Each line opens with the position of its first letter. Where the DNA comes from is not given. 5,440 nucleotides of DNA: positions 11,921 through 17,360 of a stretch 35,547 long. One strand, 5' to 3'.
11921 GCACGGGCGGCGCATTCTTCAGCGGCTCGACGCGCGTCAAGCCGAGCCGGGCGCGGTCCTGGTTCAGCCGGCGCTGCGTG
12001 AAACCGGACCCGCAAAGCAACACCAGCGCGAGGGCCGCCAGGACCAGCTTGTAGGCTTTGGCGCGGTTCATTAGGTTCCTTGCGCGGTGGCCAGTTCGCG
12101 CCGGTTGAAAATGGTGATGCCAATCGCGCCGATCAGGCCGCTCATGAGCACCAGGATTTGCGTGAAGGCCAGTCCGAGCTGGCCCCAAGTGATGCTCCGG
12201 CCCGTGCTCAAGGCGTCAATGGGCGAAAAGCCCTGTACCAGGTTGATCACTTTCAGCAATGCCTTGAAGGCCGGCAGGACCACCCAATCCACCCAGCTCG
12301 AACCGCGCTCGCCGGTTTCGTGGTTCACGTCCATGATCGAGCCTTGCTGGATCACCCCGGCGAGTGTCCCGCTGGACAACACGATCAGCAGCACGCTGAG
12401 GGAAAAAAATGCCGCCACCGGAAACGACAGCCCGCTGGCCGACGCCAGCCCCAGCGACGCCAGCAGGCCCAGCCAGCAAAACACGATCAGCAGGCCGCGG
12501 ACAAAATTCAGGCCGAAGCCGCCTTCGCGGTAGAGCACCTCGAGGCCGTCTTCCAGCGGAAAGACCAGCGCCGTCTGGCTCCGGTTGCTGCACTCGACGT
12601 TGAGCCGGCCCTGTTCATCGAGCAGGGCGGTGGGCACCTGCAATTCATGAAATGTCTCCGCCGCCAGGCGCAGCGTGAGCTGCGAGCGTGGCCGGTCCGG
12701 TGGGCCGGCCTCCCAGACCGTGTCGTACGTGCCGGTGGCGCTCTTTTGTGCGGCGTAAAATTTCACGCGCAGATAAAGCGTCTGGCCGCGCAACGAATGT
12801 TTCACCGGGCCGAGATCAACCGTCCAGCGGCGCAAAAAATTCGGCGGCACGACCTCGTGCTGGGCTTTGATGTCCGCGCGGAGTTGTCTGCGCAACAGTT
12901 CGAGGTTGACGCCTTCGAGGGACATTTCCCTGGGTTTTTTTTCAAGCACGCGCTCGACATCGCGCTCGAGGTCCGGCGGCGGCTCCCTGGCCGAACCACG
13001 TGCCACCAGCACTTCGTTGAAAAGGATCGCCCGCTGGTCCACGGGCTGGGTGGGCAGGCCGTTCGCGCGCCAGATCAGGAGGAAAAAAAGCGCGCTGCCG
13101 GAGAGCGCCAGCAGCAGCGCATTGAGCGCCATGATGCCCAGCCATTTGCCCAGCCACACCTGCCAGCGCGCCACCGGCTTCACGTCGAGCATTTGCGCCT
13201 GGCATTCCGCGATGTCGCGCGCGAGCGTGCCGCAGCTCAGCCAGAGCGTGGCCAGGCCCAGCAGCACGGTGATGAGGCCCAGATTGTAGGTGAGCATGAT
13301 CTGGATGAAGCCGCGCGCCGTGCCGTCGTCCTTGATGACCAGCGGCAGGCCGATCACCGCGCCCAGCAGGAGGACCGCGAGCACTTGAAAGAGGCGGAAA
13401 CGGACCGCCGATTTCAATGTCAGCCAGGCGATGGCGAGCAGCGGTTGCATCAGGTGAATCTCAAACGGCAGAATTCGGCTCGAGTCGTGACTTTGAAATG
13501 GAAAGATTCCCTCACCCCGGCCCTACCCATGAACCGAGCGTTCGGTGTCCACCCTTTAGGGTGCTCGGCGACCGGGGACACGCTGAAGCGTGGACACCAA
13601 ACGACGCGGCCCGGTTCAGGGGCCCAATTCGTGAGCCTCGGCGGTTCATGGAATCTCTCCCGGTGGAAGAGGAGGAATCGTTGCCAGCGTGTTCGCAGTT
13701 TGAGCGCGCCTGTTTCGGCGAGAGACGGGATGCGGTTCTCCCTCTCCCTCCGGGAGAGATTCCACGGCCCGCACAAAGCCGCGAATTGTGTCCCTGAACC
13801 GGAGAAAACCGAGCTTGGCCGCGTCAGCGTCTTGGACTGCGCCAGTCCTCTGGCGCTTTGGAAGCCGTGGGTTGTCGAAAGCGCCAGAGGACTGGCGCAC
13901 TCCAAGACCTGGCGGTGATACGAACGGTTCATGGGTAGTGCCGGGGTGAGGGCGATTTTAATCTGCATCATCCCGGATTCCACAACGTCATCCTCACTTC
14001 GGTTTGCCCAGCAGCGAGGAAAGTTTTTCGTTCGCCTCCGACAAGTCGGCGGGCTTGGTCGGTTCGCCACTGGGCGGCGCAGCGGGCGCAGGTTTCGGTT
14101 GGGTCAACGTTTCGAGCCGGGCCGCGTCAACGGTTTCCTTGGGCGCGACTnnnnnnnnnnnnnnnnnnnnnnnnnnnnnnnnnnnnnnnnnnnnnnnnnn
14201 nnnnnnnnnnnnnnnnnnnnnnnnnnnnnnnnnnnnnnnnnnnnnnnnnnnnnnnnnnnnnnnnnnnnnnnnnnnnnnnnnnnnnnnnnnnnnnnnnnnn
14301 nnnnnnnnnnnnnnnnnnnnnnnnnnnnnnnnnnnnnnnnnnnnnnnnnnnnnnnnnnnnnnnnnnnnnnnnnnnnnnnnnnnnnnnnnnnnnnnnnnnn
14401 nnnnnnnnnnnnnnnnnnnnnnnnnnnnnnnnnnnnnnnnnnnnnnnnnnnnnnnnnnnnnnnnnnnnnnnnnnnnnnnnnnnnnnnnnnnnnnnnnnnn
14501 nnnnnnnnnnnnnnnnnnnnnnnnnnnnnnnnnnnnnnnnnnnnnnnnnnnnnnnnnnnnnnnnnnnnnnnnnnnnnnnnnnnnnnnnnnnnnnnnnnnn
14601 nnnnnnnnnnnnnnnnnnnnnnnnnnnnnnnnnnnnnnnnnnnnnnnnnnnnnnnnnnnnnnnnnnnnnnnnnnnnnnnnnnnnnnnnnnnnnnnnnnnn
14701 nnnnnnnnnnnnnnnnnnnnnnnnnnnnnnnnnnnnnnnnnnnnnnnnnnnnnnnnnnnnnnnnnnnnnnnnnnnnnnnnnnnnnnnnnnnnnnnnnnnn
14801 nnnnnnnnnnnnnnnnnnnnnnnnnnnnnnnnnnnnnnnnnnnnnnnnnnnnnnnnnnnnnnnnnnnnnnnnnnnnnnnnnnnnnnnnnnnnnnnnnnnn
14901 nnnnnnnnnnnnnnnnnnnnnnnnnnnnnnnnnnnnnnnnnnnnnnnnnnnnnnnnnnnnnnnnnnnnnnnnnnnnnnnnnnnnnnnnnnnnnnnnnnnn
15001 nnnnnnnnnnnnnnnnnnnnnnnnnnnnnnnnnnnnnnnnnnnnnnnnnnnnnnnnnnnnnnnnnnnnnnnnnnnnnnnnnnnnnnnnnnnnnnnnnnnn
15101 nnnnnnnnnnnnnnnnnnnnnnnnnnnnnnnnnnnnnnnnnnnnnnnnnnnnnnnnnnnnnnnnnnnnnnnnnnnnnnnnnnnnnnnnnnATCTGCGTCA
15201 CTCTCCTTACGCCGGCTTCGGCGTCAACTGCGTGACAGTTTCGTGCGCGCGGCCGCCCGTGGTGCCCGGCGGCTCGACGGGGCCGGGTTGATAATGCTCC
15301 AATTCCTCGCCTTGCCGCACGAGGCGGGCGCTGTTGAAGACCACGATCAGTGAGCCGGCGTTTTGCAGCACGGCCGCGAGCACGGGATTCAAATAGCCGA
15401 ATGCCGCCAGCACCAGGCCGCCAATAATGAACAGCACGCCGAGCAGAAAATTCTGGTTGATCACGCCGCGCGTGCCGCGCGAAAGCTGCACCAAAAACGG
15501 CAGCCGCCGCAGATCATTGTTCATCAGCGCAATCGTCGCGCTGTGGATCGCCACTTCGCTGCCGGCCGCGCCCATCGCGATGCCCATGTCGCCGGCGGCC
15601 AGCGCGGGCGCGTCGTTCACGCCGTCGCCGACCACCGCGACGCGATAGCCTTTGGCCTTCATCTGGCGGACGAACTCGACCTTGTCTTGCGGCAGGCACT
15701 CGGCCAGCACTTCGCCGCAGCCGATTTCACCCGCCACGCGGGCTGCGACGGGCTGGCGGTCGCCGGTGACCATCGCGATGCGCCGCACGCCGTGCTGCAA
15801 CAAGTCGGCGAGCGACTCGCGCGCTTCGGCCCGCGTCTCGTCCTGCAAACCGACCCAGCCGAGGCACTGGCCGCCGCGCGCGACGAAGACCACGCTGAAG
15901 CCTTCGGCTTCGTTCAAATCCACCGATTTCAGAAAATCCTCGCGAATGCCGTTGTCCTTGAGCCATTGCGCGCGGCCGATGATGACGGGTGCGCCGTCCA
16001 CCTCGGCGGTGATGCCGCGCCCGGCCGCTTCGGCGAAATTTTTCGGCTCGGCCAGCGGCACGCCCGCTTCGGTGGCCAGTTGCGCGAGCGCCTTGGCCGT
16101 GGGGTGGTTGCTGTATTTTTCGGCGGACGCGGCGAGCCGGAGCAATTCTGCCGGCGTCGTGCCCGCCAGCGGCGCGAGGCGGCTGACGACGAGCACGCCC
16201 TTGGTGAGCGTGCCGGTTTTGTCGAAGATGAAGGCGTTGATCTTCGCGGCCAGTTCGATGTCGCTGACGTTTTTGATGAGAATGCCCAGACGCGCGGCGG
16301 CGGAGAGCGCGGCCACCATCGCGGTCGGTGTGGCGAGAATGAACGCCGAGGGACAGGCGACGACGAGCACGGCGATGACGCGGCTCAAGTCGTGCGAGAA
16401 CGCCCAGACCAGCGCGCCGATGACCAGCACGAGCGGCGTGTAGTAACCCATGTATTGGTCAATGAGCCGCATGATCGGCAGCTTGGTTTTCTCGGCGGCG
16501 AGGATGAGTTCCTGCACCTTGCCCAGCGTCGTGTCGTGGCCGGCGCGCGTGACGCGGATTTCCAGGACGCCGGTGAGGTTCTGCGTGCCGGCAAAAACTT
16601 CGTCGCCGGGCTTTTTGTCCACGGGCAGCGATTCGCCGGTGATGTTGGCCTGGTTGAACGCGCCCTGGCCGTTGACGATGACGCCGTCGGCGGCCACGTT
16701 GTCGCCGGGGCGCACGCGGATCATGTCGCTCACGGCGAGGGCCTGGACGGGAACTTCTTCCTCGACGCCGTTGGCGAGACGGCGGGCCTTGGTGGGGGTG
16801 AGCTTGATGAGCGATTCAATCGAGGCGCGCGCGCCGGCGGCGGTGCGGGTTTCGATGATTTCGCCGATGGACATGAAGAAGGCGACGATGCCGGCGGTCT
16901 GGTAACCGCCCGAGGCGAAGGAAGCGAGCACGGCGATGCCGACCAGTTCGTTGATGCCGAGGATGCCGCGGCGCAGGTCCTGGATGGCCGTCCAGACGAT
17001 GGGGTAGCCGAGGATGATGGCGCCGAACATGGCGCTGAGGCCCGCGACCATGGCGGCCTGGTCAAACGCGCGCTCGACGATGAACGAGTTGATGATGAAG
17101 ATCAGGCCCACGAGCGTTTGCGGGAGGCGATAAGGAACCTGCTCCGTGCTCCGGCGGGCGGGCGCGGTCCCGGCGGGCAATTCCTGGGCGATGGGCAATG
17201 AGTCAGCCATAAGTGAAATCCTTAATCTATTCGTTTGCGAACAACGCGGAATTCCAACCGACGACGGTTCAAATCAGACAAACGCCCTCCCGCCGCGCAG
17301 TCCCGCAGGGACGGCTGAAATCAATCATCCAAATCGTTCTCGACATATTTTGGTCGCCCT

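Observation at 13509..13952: MITE-like structured element of about 445 bp with 28-bp terminal inverted repeats inside an ABC-transporter operon spacer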

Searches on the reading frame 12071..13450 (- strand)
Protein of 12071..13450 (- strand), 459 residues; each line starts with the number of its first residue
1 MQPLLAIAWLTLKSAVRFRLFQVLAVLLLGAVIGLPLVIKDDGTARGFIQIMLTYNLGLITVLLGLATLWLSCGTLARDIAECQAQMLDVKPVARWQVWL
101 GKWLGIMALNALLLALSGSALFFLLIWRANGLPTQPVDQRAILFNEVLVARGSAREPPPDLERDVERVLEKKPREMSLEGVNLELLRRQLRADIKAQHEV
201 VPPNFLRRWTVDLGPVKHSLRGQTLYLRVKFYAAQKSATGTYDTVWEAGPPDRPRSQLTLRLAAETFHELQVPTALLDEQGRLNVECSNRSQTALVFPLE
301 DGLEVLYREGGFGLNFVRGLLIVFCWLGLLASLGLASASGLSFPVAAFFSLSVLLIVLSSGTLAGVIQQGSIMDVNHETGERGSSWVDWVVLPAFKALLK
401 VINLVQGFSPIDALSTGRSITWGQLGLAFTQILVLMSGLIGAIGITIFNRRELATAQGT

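Call 8: search_protein_families(library=pfam, proteins=[window:12071-13450:-])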
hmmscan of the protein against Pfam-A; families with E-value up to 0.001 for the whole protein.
window:12071-13450:- (459 aa): 0 families
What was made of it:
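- Checked: This explains the spurious ORFs 13450-14070 (minus strand) and 13417-13797 (plus strand), which have no Pfam match (call 8).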

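Call 13: find_encoding_contigs(protein=window:12071-13450:-, flank=10000, max_places=6)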
Protein window:12071-13450:- (459 aa): 2 contigs read that carry it; 2 places shown.
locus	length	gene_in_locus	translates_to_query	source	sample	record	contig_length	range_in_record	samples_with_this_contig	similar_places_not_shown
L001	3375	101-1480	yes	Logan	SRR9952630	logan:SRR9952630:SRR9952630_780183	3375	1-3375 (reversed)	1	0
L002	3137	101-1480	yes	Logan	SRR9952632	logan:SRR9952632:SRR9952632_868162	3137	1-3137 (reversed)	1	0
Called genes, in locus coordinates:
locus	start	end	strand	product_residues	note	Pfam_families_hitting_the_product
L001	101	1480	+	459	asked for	-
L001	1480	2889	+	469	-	-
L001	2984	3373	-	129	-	?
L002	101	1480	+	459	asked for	-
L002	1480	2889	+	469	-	-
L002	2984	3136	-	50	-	?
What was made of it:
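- Tried and rejected: The permease look-up gave only two short Logan contigs that end inside the element (call 13).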

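Call 34: find_related_loci(query=window:12071-13450:-, collection=metagenome_contigs, flank=4000)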
Query window:12071-13450:- (459 aa) in metagenome_contigs; peptide patterns used: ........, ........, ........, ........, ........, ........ (x = any residue, [..] = any of these).
157 stretches matched a pattern; 98 encode a relative of the query (tblastn E <= 1e-3); the best 80 are kept; 80 distinct loci.
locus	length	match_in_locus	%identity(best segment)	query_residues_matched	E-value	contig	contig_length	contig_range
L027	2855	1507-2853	61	1-448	3e-178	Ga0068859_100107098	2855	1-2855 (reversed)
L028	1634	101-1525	60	1-459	0e+0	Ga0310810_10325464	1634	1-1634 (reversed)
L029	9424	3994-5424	56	1-459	3e-166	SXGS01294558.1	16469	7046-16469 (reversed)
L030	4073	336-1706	60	1-459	2e-170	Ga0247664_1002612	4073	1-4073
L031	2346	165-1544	58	1-459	3e-175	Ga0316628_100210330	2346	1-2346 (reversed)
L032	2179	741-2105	56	1-457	4e-176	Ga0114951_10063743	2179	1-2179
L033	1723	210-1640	55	1-459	2e-176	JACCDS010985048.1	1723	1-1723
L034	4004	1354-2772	57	1-457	5e-167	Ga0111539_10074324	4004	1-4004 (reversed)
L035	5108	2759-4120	55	2-457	2e-163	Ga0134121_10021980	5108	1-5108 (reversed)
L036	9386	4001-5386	54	1-459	1e-156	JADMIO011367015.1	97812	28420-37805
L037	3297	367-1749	60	1-459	1e-163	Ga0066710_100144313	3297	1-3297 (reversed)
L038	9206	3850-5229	58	1-459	5e-156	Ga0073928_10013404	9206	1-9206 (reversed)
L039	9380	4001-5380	57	1-459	5e-156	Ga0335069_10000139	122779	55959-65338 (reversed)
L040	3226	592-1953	58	6-458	1e-161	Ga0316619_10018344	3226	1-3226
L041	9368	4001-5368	58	1-458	4e-153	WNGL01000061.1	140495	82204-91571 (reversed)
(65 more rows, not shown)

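Call 43: find_homologous_proteins(query=window:12071-13450:-, max_evalue=1e-50)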
Query window:12071-13450:- (459 aa): 4070 proteins with E <= 1e-50 among 8000 candidates; the best 120 are listed.
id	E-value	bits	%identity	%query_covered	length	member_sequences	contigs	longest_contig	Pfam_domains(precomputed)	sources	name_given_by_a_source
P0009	3.9e-297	1003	100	100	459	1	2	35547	-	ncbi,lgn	-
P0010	1.3e-181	623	63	99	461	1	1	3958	PF12679.14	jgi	jgi:hypothetical protein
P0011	1.5e-179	616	60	100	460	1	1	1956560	PF12679.14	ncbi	-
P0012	8.0e-178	610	62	100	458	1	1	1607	-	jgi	jgi:hypothetical protein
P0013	5.1e-177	607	61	100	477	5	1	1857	-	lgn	-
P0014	5.2e-177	607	62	100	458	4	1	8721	-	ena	-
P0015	1.6e-176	606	62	100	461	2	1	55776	-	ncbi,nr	ncbi:MAG: hypothetical protein HY301_14560 [Verrucomicrobia bacterium]|nr:hypothetical protein [Verr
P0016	2.7e-176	605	61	100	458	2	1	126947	-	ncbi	-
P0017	3.7e-176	605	61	100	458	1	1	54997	-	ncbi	-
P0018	6.2e-176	604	63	100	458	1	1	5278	-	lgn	-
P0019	2.0e-174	599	61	100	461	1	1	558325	-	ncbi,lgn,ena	-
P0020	8.3e-174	597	60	100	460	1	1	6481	-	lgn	-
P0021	8.8e-173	593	62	100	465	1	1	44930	-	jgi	jgi:ABC-type transport system involved in multi-copper enzyme maturation permease subunit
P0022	1.1e-172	593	61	99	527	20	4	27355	-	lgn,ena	-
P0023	1.4e-172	593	61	100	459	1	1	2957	-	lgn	-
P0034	1.0e-170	587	60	100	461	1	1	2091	PF12679.14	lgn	-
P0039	4.0e-170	585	59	100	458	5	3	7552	PF12679.14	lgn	-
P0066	3.8e-168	578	58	100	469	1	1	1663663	PF12679.14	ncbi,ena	-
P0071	6.6e-168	577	58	100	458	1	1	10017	PF12679.14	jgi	-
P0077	1.2e-167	577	58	100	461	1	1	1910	PF12679.14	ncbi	-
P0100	9.4e-167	574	57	100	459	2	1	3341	PF12679.14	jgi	jgi:hypothetical protein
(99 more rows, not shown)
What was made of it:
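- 12071..13450 (-): Downstream gene of the junction: ABC-2-type permease, intact. Relatives carry PF12679 (call 43).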

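Call 44: list_cluster_members(proteins=[P0009])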
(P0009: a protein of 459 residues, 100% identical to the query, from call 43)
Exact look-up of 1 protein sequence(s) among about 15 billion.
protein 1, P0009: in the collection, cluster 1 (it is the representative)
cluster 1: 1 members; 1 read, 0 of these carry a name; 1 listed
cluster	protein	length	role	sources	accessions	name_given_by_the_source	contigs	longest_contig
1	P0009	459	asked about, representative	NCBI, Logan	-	-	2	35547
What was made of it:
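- Tried and rejected: Cluster look-up of the permease: no accession or organism name (call 44).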

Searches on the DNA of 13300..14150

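Call 6: search_rna_families(source=window, start=13300, end=14150, threshold=evalue, max_evalue=10)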
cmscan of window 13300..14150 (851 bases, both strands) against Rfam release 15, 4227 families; matches with E-value up to 10: 12.
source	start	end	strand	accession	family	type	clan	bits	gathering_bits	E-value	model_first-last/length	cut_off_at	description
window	13823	13912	+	RF03439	mir-1791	Gene; miRNA;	-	41.9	75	2.8e-07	1-80/80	no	mir-1791 microRNA precursor family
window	13804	13931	+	RF04114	MIR4374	Gene; miRNA;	-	36.7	105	4.4e-06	1-119/119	no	MIR4374 microRNA precursor family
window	13603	13825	-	RF01857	Archaea_SRP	Gene;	CL00003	32.3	96.5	1.3e-05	1-317/317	no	Archaeal signal recognition particle RNA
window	13835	13934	-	RF02833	Scr3202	Gene; sRNA;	-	29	52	0.056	1-95/95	no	Streptomyces RNA 3202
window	13816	13930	+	RF02556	snaR-A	Gene; sRNA;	-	23.5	98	0.017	1-115/115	no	snaR-A sRNA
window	13822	13920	-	RF00775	mir-432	Gene; miRNA;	-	18.9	70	0.59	1-87/87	no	mir-432 microRNA precursor family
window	13835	13901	+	RF03920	mir-237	Gene; miRNA;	-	17.8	80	0.73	1-79/79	no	mir-237 microRNA precursor family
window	13712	13773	+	RF03538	Flavi_TBFV_CRE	Cis-reg;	-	17.5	60.5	6.7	1-106/106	no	Tick-borne Flavivirus 3' UTR cis-acting replication element (CRE)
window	13953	14015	-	RF01107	SBRMV1_UPD-PKf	Cis-reg;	-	17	39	3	1-27/27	no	Pseudoknot of upstream pseudoknot domain (UPD) of the 3'UTR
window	13334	13358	-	RF01837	toga_FSE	Cis-reg; frameshift_element;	-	15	40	9.4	4-26/29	no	togavirus ribosomal frameshift element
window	13571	13675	+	RF02223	sX4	Gene; sRNA;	-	14.9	70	1.5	1-167/167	no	Proteobacterial sRNA sX4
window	13617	13697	+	RF00183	G-CSF_SLDE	Cis-reg;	-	14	45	9.2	1-96/96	no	G-CSF factor stem-loop destabilising element (SLDE)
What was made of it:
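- The best sub-threshold matches are long-hairpin models such as microRNA precursors (call 6).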

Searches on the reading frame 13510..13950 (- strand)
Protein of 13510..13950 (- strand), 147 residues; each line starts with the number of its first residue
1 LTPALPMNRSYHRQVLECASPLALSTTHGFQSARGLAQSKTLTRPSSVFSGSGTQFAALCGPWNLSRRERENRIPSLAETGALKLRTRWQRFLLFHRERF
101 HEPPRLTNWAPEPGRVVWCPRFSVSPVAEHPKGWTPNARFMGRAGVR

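Call 16: find_homologous_proteins(query=window:13510-13950:-, max_evalue=0.001)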
Query seq(147 aa) (147 aa): 8 proteins with E <= 0.001 among 63 candidates.
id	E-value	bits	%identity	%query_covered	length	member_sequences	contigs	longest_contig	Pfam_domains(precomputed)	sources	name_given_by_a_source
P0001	1.7e-18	85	85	31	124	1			-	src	-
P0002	1.8e-16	78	70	41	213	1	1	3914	-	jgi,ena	-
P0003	2.2e-9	55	83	27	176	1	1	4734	-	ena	-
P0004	1.5e-6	46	90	20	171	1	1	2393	-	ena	-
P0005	6.3e-6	44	90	20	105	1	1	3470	-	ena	-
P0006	4.2e-5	41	55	24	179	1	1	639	-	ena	-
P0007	4.8e-5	41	74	22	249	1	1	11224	-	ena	-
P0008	8.8e-5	40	93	18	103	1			-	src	-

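Call 19: find_encoding_contigs(protein=P0002, flank=5000, max_places=3)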
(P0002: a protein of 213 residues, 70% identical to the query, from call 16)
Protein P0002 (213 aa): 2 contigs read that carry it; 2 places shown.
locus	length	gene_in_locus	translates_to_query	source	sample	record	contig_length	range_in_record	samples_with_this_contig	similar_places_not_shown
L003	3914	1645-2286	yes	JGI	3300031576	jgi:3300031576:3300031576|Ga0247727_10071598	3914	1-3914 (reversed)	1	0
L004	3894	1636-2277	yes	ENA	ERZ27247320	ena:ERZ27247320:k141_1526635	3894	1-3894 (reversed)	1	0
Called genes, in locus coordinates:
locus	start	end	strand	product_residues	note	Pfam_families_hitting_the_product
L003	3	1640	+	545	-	?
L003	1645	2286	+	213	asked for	-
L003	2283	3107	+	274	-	-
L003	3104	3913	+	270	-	?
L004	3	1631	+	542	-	?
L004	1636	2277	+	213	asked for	-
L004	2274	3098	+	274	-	-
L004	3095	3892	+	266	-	?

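Call 20: find_encoding_contigs(protein=P0004, flank=5000, max_places=3)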
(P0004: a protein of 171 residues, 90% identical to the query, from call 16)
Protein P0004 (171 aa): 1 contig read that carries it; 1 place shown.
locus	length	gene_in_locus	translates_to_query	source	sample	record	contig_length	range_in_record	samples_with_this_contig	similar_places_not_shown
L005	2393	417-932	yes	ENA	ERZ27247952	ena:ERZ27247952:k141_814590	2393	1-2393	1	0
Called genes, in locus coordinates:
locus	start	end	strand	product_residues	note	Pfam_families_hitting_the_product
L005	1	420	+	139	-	?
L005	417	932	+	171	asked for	-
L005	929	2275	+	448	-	PF01548:DEDD_Tnp_IS110, PF02371:Transposase_20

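Call 21: find_encoding_contigs(protein=P0001, flank=5000, max_places=3)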
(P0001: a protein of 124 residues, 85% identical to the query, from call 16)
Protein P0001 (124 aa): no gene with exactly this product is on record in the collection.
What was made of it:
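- Tried and rejected: Look-up of P0001: not on record (call 21).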

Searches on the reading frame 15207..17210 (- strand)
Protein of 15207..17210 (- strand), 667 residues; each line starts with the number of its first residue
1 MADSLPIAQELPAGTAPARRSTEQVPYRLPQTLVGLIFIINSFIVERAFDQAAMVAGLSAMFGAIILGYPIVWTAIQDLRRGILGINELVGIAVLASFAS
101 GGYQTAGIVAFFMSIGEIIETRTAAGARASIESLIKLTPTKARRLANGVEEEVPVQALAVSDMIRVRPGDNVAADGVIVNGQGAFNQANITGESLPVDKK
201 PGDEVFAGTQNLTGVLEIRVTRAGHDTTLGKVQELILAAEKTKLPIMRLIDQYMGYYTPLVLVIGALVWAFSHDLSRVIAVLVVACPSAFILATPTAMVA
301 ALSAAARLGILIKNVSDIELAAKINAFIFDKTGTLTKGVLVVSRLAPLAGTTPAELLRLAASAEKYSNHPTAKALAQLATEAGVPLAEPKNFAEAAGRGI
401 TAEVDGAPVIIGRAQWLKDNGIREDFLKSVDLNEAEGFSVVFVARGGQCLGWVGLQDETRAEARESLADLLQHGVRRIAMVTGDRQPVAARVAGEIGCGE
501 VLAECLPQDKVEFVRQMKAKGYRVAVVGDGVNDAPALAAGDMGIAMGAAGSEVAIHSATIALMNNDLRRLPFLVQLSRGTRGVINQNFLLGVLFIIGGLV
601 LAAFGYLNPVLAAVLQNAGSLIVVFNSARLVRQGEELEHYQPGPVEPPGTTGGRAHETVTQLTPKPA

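Call 8: search_protein_families(library=pfam, proteins=[window:15207-17210:-])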
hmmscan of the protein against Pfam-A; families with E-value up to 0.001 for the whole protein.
window:15207-17210:- (667 aa): 3 families
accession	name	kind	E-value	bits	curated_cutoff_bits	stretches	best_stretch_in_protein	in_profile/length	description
PF00122.25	E1-E2_ATPase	-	4e-52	176.8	28.1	1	136-307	1-180/181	E1-E2 ATPase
PF00702.32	Hydrolase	-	4.2e-31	109.3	26.4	1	324-540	1-190/191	haloacid dehalogenase-like hydrolase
PF12710.13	HAD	-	0.0009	20.2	27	0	461-537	88-188/189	haloacid dehalogenase-like hydrolase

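Call 14: find_encoding_contigs(protein=window:15207-17210:-, flank=10000, max_places=6)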
Protein window:15207-17210:- (667 aa): no gene with exactly this product is on record in the collection.
